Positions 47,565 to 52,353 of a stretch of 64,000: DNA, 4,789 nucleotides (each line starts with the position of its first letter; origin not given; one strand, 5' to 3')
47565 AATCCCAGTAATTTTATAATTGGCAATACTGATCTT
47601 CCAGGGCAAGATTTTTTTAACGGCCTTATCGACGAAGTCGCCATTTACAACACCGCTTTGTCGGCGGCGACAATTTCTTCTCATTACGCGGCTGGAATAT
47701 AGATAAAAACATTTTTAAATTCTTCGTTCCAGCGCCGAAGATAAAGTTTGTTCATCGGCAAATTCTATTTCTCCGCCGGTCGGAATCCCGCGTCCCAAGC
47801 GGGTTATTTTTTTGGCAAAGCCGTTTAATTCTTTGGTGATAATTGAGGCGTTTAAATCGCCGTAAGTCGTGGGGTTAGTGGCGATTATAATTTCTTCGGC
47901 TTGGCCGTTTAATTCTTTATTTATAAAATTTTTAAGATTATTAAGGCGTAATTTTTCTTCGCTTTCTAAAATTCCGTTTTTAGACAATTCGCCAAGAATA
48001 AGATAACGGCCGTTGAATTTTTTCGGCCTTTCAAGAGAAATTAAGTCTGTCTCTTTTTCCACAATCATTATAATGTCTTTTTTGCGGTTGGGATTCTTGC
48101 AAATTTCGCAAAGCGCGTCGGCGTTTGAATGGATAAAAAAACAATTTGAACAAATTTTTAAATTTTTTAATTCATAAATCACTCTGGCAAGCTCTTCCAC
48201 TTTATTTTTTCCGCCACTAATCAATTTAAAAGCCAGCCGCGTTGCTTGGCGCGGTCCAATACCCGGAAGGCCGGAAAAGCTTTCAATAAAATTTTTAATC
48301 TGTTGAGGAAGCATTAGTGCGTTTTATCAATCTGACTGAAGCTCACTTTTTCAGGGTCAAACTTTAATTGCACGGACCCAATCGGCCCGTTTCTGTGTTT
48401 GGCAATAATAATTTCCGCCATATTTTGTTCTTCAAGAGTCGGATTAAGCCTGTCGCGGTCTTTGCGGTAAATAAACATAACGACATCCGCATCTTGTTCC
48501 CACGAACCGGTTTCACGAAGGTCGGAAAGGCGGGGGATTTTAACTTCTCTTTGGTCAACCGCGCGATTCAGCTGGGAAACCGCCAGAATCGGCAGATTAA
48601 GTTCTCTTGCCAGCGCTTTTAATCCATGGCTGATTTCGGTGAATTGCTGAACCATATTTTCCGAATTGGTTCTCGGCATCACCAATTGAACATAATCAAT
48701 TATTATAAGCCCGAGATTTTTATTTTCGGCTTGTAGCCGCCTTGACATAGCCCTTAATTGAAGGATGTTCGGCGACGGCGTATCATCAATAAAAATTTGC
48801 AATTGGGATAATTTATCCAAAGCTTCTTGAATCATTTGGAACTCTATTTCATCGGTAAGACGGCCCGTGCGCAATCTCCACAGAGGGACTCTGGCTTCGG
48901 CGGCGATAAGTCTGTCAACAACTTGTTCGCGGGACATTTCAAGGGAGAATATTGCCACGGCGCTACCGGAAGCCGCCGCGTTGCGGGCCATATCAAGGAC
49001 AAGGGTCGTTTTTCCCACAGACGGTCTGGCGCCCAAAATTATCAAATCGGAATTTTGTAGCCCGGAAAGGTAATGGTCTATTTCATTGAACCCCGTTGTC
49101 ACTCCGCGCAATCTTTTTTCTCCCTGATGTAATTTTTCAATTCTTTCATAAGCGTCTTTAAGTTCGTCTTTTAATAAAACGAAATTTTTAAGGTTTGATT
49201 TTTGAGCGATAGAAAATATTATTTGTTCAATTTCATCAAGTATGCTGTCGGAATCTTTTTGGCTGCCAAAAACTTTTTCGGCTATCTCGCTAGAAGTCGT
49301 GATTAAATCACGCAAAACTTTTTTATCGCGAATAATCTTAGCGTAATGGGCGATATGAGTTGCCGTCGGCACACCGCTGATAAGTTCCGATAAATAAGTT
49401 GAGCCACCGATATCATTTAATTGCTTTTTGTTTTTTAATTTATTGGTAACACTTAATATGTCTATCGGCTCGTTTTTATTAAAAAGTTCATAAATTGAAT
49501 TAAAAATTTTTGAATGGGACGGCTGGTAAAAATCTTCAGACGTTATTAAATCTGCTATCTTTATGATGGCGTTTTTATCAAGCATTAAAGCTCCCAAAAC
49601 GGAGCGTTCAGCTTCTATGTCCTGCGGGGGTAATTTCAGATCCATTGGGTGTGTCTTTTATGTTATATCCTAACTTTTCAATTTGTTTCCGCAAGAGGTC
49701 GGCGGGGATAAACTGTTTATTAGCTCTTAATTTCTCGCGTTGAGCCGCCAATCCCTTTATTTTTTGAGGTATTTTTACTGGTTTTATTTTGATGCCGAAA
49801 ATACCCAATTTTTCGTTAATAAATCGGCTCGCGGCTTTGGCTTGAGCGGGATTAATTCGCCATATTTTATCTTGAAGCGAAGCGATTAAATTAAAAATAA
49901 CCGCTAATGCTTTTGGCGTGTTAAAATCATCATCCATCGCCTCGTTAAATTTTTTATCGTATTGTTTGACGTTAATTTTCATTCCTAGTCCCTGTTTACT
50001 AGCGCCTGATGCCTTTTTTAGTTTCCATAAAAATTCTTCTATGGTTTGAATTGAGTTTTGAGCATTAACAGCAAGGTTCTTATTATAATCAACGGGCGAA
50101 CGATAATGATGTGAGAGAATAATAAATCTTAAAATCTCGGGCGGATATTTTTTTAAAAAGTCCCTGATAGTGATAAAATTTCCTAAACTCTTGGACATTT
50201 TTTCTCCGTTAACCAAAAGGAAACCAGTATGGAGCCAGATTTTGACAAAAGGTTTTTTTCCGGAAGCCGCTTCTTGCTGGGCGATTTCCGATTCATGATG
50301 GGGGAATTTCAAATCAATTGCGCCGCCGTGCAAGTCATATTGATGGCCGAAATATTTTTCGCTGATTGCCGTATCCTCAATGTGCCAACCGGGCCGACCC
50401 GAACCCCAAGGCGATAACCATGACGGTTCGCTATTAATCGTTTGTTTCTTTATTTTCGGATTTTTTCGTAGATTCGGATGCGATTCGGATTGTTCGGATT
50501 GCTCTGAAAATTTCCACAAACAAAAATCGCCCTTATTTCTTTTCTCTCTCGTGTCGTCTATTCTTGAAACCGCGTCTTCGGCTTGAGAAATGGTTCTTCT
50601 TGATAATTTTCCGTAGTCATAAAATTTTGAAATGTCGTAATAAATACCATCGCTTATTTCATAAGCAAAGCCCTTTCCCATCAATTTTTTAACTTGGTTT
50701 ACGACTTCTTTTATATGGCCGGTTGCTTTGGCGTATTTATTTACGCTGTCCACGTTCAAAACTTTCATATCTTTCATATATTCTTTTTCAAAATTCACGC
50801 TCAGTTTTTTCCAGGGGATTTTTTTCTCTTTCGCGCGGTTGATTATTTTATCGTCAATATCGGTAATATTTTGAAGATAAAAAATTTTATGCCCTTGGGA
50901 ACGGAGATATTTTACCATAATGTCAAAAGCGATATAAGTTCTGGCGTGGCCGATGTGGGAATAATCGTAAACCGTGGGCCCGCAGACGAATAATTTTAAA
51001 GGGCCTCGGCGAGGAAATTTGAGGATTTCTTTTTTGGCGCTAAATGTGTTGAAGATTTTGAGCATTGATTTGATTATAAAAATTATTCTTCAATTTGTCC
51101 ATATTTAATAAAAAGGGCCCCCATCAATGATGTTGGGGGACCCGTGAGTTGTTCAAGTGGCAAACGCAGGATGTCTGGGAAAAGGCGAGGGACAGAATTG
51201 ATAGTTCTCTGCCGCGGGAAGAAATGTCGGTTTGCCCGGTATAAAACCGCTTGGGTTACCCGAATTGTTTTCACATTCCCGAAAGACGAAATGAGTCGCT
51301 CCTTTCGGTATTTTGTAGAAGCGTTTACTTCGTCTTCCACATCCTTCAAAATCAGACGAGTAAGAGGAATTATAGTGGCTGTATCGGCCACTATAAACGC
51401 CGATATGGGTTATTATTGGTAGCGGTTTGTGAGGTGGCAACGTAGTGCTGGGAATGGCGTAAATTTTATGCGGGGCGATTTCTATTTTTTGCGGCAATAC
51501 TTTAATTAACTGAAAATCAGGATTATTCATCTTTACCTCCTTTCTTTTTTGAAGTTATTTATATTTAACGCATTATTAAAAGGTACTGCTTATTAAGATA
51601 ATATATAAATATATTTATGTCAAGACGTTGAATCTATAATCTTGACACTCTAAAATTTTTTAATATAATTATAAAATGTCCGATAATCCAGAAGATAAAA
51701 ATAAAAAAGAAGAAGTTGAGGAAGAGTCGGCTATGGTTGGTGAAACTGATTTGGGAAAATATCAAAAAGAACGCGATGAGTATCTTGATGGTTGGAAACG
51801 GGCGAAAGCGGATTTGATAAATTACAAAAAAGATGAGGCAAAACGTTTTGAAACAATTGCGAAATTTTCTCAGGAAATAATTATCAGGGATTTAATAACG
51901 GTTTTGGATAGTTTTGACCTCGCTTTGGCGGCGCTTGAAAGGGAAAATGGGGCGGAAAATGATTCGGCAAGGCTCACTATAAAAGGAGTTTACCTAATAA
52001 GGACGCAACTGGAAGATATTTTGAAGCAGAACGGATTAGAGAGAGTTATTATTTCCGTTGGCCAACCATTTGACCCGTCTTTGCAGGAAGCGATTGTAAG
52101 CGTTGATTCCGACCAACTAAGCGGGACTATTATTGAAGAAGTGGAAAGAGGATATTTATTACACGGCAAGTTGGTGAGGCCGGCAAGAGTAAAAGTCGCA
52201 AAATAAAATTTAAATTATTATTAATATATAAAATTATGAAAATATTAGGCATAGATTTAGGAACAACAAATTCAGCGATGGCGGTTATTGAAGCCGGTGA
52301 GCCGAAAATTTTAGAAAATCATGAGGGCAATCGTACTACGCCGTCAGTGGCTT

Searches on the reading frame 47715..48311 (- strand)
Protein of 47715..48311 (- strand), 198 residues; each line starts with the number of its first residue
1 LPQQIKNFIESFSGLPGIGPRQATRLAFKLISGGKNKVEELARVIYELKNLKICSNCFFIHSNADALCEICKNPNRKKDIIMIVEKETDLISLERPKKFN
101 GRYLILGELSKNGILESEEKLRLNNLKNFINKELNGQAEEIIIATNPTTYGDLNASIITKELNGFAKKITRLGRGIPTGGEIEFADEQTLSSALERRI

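Call 95: search_protein_families(library=pfam, proteins=[window:47715-48311:-], max_evalue=0.0001)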
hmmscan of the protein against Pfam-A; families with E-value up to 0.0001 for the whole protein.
window:47715-48311:- (198 aa): 3 families
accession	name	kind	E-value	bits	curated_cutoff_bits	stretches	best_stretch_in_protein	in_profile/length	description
PF13662.12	Toprim_4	-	8.5e-10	39.2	25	1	80-172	2-84/85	Toprim domain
PF21176.3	RecR_HhH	-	8.9e-10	38.7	27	1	6-46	2-42/45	RecR, helix-hairpin-helix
PF21175.2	RecR_C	-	2.1e-09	37.1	22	1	175-197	1-23/24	RecR, C-terminal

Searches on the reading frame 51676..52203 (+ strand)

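Call 95: search_protein_families(library=pfam, proteins=[window:51676-52203:+], max_evalue=0.0001)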
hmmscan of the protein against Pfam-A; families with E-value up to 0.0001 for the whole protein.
window:51676-52203:+ (176 aa): 1 family
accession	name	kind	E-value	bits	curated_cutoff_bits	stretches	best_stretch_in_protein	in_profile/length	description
PF01025.24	GrpE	-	2.3e-36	125.4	25.8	1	10-176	4-165/165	GrpE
